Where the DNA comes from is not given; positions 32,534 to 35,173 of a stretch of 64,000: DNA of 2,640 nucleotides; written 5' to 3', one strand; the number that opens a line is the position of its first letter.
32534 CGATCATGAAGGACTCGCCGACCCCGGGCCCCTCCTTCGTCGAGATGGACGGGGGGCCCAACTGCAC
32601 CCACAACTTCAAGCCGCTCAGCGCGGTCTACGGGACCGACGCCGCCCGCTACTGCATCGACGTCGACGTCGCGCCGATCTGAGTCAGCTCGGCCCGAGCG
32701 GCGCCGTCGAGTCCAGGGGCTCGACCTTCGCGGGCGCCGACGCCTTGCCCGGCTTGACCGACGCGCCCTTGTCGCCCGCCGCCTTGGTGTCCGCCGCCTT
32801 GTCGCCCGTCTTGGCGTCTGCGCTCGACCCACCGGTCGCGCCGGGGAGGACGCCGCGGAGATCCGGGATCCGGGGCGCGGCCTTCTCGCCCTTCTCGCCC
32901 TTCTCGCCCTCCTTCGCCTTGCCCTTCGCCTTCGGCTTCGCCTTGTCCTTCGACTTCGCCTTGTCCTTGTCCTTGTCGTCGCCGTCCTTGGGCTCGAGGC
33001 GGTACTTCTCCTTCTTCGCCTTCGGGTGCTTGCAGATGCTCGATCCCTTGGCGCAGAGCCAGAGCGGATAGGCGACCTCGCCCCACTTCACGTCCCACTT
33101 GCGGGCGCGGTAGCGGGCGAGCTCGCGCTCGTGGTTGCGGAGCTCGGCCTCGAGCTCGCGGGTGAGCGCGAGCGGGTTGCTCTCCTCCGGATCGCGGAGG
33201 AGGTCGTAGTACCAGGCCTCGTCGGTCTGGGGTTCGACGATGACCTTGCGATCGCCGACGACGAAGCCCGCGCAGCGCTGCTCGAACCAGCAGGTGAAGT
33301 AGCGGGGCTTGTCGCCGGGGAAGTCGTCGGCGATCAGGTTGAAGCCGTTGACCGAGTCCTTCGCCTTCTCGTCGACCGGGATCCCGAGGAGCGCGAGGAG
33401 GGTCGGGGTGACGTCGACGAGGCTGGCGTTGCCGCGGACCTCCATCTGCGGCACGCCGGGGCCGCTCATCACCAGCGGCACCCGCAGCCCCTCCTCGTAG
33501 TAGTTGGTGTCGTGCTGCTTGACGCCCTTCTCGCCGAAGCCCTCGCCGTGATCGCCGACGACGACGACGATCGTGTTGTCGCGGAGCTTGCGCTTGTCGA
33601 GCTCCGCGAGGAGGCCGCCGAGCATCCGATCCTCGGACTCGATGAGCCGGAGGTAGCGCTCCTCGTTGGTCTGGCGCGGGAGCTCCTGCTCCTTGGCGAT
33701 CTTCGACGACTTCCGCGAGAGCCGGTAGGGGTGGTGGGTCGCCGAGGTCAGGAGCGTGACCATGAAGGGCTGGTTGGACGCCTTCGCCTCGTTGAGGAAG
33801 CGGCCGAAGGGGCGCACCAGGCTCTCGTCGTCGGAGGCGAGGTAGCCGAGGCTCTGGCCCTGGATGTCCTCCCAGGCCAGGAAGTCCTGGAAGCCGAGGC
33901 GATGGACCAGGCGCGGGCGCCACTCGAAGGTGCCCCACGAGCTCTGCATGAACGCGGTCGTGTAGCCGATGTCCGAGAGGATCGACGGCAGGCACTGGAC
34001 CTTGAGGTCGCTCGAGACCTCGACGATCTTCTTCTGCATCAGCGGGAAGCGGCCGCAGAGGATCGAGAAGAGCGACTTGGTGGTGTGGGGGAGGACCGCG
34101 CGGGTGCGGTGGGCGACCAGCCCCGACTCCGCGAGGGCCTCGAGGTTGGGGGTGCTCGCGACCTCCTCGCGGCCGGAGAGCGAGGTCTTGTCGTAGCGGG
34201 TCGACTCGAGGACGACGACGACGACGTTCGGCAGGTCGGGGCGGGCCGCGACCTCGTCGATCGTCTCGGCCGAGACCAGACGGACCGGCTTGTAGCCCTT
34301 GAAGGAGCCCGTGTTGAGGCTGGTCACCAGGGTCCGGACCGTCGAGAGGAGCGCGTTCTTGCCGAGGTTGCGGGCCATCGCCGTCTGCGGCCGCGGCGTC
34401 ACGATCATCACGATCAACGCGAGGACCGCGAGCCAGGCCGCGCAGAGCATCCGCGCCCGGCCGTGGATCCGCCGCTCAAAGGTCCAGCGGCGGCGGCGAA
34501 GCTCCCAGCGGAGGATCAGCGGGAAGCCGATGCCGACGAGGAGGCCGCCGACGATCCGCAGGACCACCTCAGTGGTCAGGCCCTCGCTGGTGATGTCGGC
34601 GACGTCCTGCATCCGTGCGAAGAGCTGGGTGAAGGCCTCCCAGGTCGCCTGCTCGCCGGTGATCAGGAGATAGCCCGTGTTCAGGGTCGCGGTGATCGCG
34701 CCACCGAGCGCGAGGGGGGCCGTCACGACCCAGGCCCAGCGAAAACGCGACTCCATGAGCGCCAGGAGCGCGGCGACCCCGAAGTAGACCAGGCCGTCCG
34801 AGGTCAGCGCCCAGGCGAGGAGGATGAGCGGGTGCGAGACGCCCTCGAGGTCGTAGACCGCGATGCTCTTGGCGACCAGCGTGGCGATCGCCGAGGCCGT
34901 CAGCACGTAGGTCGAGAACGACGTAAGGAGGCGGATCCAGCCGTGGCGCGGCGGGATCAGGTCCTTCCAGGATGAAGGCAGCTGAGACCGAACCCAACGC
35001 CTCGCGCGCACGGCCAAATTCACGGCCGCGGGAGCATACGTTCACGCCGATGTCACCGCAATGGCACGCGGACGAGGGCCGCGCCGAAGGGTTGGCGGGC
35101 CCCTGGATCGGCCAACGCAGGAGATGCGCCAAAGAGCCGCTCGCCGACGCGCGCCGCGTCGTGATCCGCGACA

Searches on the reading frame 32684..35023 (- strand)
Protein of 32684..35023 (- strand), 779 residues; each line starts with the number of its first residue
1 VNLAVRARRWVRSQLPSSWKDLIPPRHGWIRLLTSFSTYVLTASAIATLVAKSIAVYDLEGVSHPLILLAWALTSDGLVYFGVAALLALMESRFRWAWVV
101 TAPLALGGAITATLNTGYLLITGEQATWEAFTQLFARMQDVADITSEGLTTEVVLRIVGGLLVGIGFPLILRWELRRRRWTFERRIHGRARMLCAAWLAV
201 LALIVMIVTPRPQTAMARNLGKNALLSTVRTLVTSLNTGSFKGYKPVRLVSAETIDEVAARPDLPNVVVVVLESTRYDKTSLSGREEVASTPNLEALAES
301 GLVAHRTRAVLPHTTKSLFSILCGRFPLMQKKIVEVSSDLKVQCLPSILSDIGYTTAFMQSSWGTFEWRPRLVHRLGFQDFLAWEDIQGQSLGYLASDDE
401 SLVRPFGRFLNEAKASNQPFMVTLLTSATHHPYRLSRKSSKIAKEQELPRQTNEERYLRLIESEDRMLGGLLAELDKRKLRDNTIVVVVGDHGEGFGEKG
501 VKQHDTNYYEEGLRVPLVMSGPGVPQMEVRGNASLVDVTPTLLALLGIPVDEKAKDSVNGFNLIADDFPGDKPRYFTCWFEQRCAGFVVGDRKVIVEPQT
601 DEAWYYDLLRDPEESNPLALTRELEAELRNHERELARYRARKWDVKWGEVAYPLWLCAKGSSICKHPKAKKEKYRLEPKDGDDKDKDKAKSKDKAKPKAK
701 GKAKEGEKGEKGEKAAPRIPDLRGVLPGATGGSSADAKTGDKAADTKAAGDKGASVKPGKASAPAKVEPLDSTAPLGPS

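Call 66: search_protein_families(library=pfam, proteins=[window:32684-35023:-], max_evalue=0.00001)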
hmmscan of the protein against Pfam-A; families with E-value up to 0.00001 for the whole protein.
window:32684-35023:- (779 aa): 2 families
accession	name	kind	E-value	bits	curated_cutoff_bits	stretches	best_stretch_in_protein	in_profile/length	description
PF00884.28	Sulfatase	-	1.1e-46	160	25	1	265-548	1-301/301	Sulfatase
PF01663.27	Phosphodiest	-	1.9e-08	34.7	23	0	457-498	184-225/342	Type I phosphodiesterase / nucleotide pyrophosphatase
